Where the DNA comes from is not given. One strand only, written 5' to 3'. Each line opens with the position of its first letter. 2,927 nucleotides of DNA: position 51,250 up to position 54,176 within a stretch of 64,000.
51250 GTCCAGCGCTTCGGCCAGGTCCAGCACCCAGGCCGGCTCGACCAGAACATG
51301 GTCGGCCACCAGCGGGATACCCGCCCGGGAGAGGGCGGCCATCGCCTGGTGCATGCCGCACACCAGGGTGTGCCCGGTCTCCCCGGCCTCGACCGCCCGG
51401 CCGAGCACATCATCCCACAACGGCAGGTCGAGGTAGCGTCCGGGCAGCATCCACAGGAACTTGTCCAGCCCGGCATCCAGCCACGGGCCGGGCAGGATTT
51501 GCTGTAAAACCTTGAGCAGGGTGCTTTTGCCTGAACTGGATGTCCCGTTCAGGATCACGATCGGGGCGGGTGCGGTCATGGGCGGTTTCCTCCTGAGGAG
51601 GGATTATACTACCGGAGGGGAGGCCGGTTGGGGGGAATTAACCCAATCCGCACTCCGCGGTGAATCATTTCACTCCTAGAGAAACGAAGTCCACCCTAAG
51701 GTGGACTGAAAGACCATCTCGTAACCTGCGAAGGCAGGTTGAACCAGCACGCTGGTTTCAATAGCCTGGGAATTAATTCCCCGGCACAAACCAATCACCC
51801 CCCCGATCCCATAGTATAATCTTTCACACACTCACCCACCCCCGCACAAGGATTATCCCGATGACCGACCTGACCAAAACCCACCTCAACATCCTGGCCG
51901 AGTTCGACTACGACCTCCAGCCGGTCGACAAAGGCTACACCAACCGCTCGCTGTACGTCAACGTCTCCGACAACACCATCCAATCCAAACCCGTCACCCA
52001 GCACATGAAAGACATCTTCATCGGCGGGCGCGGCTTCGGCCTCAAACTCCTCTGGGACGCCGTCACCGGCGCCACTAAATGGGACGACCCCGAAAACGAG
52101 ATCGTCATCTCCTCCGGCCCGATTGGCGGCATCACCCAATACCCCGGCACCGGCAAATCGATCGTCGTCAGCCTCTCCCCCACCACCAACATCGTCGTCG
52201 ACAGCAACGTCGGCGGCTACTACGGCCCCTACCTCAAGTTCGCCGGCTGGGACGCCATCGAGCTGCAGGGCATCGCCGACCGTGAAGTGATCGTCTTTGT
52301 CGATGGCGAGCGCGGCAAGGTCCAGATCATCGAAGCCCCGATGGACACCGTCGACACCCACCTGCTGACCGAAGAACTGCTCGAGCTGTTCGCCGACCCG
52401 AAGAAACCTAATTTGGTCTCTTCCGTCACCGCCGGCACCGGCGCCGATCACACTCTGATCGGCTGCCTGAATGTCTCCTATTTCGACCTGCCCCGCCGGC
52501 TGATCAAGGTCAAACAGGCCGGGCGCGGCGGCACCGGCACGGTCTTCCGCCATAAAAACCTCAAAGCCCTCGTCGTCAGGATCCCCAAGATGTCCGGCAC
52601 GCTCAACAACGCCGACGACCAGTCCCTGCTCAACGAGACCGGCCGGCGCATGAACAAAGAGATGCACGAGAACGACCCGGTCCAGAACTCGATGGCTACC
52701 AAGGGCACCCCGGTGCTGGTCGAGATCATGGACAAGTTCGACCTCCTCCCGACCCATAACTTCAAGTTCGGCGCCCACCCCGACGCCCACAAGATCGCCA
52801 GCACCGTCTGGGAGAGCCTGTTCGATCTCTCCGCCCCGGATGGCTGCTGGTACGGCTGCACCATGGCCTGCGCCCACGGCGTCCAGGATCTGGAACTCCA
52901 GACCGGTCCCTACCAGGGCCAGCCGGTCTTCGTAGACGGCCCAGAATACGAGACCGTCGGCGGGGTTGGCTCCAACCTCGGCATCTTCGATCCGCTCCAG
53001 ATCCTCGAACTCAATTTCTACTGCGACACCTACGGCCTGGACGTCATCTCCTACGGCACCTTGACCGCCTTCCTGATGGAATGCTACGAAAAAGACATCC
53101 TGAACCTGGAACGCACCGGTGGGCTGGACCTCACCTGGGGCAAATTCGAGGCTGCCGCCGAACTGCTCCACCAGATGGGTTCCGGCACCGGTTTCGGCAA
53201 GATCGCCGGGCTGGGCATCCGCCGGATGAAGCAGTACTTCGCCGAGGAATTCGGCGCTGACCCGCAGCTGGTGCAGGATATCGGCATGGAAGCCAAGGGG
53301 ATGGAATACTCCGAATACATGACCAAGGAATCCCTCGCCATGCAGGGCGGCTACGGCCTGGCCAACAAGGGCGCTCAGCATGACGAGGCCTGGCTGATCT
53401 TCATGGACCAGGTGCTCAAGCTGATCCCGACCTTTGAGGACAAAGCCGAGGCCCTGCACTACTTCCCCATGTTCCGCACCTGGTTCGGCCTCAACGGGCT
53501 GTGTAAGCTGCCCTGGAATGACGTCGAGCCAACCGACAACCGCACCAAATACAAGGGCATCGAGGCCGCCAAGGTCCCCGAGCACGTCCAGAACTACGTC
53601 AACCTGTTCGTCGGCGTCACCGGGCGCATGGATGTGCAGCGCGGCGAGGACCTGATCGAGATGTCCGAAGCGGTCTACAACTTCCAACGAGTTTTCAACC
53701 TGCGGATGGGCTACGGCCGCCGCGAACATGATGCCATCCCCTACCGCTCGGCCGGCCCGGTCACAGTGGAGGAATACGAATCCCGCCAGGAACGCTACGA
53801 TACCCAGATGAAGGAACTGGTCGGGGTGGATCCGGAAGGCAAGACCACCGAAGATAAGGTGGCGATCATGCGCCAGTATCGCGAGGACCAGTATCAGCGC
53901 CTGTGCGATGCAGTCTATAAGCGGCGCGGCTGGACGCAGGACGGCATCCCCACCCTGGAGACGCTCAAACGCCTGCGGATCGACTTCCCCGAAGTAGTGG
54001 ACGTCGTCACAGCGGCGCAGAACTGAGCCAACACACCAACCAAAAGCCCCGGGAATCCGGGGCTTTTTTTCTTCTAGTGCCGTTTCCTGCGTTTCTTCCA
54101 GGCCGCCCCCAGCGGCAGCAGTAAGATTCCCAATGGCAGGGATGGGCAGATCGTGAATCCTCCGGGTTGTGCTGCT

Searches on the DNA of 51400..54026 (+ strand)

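Call 3: search_rna_families(source=window, start=51400, end=52000, threshold=evalue, max_evalue=10, show_alignments=3)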
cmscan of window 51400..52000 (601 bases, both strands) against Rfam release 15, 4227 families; matches with E-value up to 10: 8.
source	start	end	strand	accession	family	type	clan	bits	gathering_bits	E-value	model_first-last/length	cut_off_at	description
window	51683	51782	-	RF02766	Ysr49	Gene; sRNA;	-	18.4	95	0.46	1-124/124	no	Yersinia sRNA 49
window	51711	51763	-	RF01706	Gut-1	Gene; sRNA;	-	14.9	50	4.9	1-77/77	no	Gut-1 RNA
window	51755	51789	-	RF01330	CRISPR-DR16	Gene; CRISPR;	-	14.6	35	3.3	1-37/37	no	CRISPR RNA direct repeat element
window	51749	51784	-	RF01687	Acido-Lenti-1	Gene; sRNA;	-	13.7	37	1.8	1-46/46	no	Acido-Lenti-1 RNA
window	51855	51919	+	RF02202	UCA1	Gene; lncRNA;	-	13.3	80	1.3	1-75/75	no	Urothelial cancer associated 1 conserved region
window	51814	51844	+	RF02595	EBv-sisRNA-1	Gene;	-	12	58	8.3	1-81/81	no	Epstein-Barr virus stable intronic sequence RNA 1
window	51400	51417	-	RF01119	sR32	Gene; snRNA; snoRNA; CD-box;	-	10.9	40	2.7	1-18/57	3'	Small nucleolar RNA sR32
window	51648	51789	-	RF02193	TCL6_3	Gene; lncRNA;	-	10.5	40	9.9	1-139/139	no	T-cell leukemia/lymphoma 6 conserved region 3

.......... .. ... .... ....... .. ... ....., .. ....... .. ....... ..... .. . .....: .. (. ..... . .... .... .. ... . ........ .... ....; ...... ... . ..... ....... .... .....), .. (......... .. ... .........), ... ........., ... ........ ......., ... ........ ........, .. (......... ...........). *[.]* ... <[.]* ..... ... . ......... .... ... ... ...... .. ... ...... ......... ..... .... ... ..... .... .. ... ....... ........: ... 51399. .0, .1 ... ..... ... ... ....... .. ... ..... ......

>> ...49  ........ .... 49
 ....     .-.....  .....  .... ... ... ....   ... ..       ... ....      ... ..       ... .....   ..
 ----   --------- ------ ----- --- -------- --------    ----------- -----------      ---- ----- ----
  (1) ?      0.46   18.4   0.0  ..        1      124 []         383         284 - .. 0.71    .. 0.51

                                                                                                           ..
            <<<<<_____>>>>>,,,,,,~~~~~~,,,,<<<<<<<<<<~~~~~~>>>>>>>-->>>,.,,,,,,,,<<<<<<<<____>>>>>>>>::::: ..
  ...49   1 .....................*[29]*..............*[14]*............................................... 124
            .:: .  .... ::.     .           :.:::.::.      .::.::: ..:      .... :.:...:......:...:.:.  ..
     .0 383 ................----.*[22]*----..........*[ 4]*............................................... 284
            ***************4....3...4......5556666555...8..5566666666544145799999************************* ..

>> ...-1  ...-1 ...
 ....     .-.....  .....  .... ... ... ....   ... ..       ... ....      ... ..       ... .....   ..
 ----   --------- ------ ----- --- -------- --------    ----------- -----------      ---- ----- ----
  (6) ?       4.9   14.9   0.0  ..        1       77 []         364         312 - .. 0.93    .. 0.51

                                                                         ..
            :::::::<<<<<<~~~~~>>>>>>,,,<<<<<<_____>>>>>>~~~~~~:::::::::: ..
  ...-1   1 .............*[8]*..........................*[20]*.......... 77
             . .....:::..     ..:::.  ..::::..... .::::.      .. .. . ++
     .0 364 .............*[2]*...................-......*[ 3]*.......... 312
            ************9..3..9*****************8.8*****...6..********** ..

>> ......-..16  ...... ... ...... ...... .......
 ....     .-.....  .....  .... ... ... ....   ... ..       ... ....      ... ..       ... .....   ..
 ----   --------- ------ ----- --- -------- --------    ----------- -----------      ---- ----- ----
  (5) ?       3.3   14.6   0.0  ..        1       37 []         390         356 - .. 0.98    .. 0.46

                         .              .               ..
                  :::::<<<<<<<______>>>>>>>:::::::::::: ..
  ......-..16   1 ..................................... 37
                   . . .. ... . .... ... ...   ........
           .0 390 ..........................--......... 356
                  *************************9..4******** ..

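Call 25: search_dna_similar(query=window:51600-51830:+, collection=plasmids, mode=distant, max_evalue=1)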
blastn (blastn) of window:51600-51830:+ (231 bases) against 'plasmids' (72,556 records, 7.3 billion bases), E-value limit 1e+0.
No match.

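Call 26: search_dna_similar(query=window:51600-51830:+, collection=phages, mode=distant, max_evalue=1)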
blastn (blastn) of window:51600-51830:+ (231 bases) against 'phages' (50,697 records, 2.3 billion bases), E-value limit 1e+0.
Records with a match: 2; places in all: 2; records where one place covers at least 80% of the query: 0.
Best place of each record, by identity: 90-95% 2.
By first word of the organism name: ssRNA 2.
By host as written in the record: - 2.
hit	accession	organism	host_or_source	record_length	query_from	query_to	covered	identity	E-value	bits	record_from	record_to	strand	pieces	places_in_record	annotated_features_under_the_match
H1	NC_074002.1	ssRNA phage Esthiorhiza.2_51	soil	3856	156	185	13%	90.0%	2e-1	42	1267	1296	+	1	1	Esthiorhiza.2_51_2: maturation protein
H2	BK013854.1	ssRNA phage Esthiorhiza.2_51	soil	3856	156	185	13%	90.0%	2e-1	42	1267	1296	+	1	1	Esthiorhiza.2_51_2: maturation protein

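Call 63: search_rna_families(sources=[L122, L104, L178, L117, L133, L110, L121, L184, L100, L088], threshold=gathering)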
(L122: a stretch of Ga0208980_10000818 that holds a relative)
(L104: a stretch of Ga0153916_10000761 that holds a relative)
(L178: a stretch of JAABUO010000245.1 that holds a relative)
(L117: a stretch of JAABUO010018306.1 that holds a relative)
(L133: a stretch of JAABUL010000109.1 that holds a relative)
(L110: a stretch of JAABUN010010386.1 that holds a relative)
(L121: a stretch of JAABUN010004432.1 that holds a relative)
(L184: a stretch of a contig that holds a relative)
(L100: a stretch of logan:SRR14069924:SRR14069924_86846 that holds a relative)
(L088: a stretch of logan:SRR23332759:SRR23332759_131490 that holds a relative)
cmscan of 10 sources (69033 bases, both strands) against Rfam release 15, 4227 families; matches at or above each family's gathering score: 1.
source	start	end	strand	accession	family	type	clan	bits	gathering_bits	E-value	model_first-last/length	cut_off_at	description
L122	3532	3707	+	RF00013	6S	Gene;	-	59.7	46.4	2.8e-09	1-187/187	no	6S / SsrS RNA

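Call 76: search_with_rna_model(model_id=R1, sources=[L001, L002, L003, L004, L005, L006, L007, L008, L009, L010, L011, L012, L013, L014, L015, L016, L017, L018, L019, L020, L021, L022, L023, L024, L025, L026, L027, L028, L029, L030, L031, L032, L033, L034, L035, L036, L037, L038, L039, L040, L041, L042, L043, L044, L045, L046, L047, L048, L049, L050, L051, L052, L053, L054, L055, L056, L057, L058, L059, L060, L061, L062, L063, L064, L065, L066, L067, L068, L069, L070, L071, L072, L073, L074, L075, L076, L077, L078, L079, L080, L091, L092, L093, L094, L095, L096, L097, L098, L099, L101, L102], max_evalue=0.01)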
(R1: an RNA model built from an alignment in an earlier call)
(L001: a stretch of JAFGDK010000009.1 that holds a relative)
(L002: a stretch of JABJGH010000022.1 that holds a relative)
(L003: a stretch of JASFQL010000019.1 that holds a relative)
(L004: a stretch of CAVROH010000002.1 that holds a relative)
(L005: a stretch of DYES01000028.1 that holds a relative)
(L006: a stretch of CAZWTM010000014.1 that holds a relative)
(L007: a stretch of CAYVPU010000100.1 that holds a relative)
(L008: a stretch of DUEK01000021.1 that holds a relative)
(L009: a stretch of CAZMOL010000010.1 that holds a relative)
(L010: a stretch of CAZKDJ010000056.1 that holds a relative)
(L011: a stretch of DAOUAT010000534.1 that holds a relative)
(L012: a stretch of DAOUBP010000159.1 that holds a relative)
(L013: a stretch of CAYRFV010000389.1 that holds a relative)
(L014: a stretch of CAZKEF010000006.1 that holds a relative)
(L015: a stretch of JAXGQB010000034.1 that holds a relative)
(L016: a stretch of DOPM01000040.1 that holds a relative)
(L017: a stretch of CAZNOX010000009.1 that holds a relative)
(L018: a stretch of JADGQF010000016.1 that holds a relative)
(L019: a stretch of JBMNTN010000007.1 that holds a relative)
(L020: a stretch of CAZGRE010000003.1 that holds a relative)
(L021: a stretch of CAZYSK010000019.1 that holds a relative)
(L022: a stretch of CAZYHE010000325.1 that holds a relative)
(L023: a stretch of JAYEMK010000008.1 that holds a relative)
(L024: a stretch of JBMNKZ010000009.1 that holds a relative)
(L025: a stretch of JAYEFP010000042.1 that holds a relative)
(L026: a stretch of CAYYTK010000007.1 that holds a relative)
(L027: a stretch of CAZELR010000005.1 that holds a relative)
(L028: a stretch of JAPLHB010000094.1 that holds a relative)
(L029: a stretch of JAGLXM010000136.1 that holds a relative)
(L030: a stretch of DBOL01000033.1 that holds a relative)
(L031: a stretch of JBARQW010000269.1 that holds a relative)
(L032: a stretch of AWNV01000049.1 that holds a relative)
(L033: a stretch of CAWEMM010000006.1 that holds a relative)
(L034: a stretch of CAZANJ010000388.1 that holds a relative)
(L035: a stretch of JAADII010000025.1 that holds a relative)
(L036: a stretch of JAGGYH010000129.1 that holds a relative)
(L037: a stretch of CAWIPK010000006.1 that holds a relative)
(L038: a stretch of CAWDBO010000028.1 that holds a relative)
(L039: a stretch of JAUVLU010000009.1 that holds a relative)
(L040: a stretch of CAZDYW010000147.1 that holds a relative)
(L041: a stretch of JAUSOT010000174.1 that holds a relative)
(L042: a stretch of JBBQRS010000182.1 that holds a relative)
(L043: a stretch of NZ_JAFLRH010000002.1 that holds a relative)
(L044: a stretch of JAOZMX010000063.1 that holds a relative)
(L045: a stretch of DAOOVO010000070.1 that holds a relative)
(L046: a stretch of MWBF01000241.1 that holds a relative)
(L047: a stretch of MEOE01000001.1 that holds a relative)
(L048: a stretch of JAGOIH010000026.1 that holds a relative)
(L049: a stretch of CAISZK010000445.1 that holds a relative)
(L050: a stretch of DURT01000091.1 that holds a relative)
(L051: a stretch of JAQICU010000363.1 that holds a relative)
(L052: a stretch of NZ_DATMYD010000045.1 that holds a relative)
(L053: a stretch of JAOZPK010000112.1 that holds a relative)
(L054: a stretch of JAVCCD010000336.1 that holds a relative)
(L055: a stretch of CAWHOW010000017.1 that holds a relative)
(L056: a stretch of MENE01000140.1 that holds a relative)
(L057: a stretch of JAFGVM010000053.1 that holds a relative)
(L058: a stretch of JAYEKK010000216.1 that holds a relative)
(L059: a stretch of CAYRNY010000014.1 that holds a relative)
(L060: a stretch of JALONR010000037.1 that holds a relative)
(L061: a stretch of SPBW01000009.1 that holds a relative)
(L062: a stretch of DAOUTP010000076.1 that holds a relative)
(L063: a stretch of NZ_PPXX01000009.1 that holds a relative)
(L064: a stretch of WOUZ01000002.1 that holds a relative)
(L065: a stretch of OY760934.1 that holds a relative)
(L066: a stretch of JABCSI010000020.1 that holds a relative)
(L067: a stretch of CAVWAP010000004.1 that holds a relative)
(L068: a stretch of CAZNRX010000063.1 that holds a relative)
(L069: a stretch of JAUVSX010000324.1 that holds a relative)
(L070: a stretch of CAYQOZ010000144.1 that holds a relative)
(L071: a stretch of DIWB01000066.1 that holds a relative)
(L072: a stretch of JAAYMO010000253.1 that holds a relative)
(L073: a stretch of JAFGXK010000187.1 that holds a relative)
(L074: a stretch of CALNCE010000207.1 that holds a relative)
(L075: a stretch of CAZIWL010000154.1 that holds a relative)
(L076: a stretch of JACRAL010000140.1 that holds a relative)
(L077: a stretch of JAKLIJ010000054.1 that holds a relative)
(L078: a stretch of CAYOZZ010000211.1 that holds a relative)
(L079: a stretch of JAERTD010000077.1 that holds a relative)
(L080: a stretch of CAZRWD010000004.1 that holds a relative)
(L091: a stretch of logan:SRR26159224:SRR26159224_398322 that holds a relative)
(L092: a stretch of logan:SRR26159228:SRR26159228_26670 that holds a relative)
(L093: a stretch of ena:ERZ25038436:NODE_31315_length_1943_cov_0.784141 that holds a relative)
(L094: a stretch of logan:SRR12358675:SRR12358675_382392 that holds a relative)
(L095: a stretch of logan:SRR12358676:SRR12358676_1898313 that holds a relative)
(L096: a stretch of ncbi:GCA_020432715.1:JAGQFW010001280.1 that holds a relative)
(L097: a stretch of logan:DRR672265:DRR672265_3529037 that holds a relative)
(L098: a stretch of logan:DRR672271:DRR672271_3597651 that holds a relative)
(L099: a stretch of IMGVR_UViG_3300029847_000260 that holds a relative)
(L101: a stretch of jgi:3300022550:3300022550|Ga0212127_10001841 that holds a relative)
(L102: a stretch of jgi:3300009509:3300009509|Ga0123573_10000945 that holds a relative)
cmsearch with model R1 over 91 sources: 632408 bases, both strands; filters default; matches with E-value up to 0.01: 0.
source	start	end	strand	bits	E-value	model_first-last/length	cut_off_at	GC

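Call 88: search_with_rna_model(model_id=R1, sources=[L224, L100], max_evalue=1, filters=off)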
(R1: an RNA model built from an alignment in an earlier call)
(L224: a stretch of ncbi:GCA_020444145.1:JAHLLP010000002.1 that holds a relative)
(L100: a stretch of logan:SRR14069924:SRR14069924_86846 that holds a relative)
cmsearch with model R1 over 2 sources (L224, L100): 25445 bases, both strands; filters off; matches with E-value up to 1: 12.
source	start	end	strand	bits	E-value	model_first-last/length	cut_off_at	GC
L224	7680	7800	+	84.5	8.6e-16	1-119/119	no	0.53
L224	7680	7800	-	72.1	2.8e-13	1-119/119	no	0.53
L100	2807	2925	+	34.8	1.1e-05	1-119/119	no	0.41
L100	2807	2925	-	24.6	0.0013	1-119/119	no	0.41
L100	2365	2438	+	19.2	0.016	1-119/119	no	0.46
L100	2960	3083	-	17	0.045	1-119/119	no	0.35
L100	2365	2438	-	16.8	0.049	1-119/119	no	0.46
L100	2960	3083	+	16.8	0.051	1-119/119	no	0.35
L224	10035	10145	-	13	0.3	1-119/119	no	0.49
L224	10035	10145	+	11.2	0.67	1-119/119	no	0.49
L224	5968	6003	-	11.2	0.69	1-119/119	no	0.44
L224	12602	12657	-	10.9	0.8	1-119/119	no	0.5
